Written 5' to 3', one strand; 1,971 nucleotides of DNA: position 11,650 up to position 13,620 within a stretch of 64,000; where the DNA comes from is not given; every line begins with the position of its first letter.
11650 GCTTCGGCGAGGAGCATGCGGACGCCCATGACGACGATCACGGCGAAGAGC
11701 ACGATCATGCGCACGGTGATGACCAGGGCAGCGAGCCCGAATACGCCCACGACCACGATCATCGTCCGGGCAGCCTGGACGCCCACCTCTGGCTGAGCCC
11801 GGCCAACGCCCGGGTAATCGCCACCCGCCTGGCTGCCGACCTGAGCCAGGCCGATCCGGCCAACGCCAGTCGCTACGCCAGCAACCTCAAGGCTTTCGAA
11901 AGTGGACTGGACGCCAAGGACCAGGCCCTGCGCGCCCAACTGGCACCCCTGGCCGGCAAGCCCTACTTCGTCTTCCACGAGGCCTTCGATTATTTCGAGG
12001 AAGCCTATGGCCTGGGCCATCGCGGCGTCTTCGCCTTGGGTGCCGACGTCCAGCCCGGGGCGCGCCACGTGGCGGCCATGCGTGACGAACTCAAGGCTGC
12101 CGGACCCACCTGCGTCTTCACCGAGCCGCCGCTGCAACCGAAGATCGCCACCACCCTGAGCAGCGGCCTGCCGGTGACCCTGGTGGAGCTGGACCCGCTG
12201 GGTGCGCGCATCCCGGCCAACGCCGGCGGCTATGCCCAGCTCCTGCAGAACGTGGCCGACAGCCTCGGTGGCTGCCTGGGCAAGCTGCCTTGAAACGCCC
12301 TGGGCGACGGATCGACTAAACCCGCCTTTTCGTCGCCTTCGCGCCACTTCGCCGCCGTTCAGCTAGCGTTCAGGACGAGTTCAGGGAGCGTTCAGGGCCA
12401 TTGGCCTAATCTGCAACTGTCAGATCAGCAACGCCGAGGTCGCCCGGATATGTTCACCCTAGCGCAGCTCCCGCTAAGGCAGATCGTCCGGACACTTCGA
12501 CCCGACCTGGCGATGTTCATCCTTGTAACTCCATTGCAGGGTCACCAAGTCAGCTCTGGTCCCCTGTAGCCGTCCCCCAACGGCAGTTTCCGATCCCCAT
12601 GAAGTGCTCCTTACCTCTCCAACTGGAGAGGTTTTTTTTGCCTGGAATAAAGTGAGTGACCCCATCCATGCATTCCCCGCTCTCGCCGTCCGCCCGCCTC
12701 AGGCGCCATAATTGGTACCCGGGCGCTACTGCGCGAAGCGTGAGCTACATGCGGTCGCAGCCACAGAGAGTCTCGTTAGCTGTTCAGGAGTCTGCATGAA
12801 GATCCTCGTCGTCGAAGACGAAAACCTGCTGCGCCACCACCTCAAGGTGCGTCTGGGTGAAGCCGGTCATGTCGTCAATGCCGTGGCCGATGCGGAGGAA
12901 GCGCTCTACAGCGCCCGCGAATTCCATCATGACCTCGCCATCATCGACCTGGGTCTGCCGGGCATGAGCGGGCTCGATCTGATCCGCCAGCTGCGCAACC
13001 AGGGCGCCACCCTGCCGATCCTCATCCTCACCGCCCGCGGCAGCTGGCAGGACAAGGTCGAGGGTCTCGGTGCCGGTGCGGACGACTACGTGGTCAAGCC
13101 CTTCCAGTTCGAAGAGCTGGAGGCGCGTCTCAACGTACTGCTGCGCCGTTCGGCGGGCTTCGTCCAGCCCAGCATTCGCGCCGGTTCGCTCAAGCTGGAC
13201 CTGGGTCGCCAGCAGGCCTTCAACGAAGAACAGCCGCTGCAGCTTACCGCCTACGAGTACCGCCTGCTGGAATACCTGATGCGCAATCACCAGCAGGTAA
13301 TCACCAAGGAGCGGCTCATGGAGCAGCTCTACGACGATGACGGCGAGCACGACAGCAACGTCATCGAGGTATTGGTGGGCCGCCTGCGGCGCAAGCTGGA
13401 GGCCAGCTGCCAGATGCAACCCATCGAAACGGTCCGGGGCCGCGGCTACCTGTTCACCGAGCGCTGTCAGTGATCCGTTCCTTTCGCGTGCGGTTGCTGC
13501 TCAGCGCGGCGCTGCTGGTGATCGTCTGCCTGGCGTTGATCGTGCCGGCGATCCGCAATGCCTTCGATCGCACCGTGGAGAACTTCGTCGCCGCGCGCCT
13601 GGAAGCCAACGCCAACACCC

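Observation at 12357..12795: Four in-phase PhoP half-sites drive a ~220-nt terminated, apparently non-coding transcript in the slot where oprH normally precedes phoPQ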

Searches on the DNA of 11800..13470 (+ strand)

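Call 3: search_rna_families(source=window, start=11800, end=13300, threshold=evalue, max_evalue=10, show_alignments=3)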
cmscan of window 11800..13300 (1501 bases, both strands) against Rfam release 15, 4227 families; matches with E-value up to 10: 3.
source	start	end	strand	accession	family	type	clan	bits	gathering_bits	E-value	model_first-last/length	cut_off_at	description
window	12057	12109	-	RF03499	mir-702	Gene; miRNA;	-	18.5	70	6.1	1-103/103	no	mir-702 microRNA precursor family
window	12114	12195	+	RF01014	mir-1306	Gene; miRNA;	-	16.9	70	2.2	1-72/72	no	mir-1306 microRNA precursor family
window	12602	12639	-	RF02628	Hrs1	Gene; sRNA;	-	16.2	56.4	4.6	1-74/74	no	Hfq-regulated sRNA 1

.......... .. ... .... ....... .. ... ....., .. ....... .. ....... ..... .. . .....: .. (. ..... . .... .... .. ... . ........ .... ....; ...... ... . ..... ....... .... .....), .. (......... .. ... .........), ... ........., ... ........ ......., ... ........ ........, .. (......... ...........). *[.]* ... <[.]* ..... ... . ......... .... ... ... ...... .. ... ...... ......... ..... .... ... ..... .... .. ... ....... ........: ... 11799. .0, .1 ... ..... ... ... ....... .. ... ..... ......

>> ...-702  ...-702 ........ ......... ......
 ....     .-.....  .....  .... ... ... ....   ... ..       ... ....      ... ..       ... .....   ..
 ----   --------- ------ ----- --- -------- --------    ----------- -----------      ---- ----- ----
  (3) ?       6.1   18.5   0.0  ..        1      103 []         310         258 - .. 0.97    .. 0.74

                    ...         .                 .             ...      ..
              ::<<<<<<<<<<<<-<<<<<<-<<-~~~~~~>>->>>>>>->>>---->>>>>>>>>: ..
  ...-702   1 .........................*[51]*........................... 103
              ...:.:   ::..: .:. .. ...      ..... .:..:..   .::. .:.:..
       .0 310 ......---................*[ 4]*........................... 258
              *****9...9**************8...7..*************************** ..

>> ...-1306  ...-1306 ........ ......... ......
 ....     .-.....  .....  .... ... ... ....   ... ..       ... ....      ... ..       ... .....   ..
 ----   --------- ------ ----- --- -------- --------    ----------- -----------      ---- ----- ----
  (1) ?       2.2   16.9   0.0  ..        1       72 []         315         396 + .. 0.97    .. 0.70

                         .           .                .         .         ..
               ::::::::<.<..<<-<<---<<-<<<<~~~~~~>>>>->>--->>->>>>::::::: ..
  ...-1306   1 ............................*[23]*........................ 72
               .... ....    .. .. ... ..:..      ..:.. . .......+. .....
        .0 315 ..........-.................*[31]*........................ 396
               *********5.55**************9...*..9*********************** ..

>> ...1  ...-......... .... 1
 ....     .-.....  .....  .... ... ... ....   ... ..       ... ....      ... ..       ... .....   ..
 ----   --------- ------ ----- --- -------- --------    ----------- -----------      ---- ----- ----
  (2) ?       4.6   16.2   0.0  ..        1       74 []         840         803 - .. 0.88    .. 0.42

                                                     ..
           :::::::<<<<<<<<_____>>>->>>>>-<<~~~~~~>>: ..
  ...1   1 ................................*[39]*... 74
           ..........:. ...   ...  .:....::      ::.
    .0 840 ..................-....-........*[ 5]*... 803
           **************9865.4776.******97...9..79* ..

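Call 53: build_rna_model(alignment_id=A2, structure=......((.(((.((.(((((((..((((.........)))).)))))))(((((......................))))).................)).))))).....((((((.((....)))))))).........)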
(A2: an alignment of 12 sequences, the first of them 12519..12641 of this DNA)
Model R1 built from alignment A2 (12 sequences, 142 columns); structure: as given.
model positions 125; base pairs 31; branch points 2; effective number of sequences 1.05; information 0.59 bits per position. Calibrated on 0.2 Mb of random sequence (short: E-values are rough).
structure used (alignment columns):
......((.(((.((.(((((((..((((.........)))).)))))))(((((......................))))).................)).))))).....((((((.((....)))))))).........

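Call 54: search_with_rna_model(model_id=R1, sources=[window, L002, L003, L004, L005, L006, L007, L008, L009, L010, L011, L012, L013, L014, L015, L016, L017, L018, L019, L020, L021, L022, L023, L024, L025, L026, L027, L028, L029, L030, L031, L032, L033, L034, L035, L036, L037, L038, L039, L040, L041, L042, L043, L044, L045, L046, L047, L048, L049, L050, L051, L052, L053, L054, L055, L056, L057, L058, L059, L060, L061, L062, L063, L064, L065, L066, L067, L068, L069, L070, L071, L072, L073, L074, L075, L076, L077, L078, L079, L080, L091, L102, L103, L104, L105, L106, L107, L108, L111, L123, L129], max_evalue=10)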
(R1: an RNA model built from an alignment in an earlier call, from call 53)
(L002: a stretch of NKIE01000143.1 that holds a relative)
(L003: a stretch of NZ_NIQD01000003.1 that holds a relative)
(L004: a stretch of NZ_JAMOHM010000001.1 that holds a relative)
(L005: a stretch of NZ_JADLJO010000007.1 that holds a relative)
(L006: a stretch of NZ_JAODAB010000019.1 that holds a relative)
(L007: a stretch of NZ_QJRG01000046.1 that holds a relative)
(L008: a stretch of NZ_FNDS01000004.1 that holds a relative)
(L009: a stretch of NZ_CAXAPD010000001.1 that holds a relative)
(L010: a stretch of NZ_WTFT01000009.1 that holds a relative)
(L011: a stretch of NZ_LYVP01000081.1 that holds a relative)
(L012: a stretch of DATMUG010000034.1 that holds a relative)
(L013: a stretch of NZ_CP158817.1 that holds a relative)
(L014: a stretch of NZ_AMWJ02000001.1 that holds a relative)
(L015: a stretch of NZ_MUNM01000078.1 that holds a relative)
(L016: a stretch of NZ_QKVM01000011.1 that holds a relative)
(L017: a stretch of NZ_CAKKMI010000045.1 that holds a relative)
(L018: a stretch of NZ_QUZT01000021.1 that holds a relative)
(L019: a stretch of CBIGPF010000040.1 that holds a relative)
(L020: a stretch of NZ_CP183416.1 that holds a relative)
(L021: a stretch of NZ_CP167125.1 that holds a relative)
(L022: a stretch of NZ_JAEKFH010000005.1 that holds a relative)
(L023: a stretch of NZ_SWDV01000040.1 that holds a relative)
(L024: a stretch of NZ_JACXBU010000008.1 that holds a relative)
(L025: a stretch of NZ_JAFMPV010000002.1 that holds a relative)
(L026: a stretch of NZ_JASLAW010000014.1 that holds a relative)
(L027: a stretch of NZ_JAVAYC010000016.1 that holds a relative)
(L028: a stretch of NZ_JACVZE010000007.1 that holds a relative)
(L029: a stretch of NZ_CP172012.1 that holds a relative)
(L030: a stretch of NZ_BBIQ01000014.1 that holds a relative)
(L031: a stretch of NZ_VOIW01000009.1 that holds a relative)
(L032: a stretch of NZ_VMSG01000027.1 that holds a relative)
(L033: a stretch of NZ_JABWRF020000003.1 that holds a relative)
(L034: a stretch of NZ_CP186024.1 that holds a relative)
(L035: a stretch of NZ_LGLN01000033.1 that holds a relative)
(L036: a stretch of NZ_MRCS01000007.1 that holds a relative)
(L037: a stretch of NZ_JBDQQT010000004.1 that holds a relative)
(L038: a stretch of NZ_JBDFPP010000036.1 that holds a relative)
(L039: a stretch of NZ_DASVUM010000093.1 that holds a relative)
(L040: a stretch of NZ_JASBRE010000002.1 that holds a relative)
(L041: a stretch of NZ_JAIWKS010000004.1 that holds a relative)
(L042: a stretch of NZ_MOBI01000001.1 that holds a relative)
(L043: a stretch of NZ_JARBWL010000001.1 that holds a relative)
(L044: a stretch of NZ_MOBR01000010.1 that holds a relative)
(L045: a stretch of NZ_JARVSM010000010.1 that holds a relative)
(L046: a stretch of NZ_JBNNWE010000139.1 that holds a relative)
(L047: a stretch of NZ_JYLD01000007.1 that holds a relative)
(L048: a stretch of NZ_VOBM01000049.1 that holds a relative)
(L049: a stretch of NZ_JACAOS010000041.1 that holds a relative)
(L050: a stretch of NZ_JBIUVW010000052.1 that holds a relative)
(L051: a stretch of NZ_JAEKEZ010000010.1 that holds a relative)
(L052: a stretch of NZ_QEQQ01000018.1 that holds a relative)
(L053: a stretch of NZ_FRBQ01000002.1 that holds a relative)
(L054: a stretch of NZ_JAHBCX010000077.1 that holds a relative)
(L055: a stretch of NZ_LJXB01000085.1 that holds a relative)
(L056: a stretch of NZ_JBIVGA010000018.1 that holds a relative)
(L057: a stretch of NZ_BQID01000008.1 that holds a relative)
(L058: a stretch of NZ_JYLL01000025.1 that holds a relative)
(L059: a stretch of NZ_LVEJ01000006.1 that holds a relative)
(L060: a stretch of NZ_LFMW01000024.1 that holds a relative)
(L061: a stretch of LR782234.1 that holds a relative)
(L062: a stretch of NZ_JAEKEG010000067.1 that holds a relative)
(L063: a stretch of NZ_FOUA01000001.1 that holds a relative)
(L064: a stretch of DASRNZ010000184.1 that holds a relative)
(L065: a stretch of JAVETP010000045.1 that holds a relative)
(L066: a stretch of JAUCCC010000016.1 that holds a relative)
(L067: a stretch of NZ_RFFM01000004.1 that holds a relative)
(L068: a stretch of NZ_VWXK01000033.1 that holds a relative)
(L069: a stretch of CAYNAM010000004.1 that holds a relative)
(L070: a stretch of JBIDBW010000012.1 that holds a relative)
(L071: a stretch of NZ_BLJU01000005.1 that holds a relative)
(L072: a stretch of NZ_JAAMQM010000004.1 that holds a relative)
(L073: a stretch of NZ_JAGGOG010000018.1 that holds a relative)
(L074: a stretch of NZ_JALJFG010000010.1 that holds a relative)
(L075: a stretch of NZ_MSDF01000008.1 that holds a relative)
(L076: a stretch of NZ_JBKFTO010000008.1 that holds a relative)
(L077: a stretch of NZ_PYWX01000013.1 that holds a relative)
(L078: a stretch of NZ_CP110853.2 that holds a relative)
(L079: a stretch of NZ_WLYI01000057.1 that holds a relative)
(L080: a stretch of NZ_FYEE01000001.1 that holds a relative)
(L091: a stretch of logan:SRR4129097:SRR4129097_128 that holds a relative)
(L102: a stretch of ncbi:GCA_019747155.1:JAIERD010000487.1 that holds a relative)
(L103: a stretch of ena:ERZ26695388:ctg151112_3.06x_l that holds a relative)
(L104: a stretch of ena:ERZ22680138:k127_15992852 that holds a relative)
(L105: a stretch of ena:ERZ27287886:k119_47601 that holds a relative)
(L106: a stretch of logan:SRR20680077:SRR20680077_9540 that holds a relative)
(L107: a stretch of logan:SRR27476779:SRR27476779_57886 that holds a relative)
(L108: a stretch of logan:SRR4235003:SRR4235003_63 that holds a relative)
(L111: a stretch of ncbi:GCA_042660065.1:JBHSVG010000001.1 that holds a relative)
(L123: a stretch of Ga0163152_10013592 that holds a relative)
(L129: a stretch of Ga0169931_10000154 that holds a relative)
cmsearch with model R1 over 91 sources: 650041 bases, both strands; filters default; matches with E-value up to 10: 7.
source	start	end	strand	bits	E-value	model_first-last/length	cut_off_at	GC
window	12519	12641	+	149.2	5.6e-32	1-125/125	no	0.54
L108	2213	2339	+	135.1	1.1e-28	1-125/125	no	0.54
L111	2213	2339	+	134.8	1.3e-28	1-125/125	no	0.54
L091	2217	2343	+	127.5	6.6e-27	1-125/125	no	0.54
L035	5363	5461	-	17.9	0.22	1-125/125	no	0.53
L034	6395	6497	-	15.4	0.85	1-125/125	no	0.51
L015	6594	6672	-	12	5.2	40-125/125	5'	0.52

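Call 66: search_rna_families(sources=[L091, L108, L081], threshold=evalue, max_evalue=1)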
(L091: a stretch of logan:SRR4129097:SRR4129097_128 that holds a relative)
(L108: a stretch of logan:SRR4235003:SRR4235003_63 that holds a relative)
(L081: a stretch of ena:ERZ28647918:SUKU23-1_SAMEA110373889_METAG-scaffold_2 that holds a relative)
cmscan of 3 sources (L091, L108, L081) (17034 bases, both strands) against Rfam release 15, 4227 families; matches with E-value up to 1: 2.
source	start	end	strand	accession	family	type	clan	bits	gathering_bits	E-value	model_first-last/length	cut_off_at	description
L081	5237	5285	-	RF02066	STnc320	Gene; sRNA;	-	26.9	50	0.21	1-55/55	no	Salmonella enterica sRNA STnc320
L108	5296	5423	-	RF00223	IRES_Bip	Cis-reg; IRES;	-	14.7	40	0.87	1-263/263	no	bip internal ribosome entry site (IRES)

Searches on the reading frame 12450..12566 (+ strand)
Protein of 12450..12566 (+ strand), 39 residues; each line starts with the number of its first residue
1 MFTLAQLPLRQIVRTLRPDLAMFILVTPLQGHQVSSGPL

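Call 60: search_protein_representatives(protein=window:12450-12566:+)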
Query: 39 residues. Proteins with E-value up to 0.001 (for the whole library): 1; up to 1e-10: 0; up to 1e-30: 0. The best 1 are listed.
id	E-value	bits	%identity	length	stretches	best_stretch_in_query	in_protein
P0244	5.4e-04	35.0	-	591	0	-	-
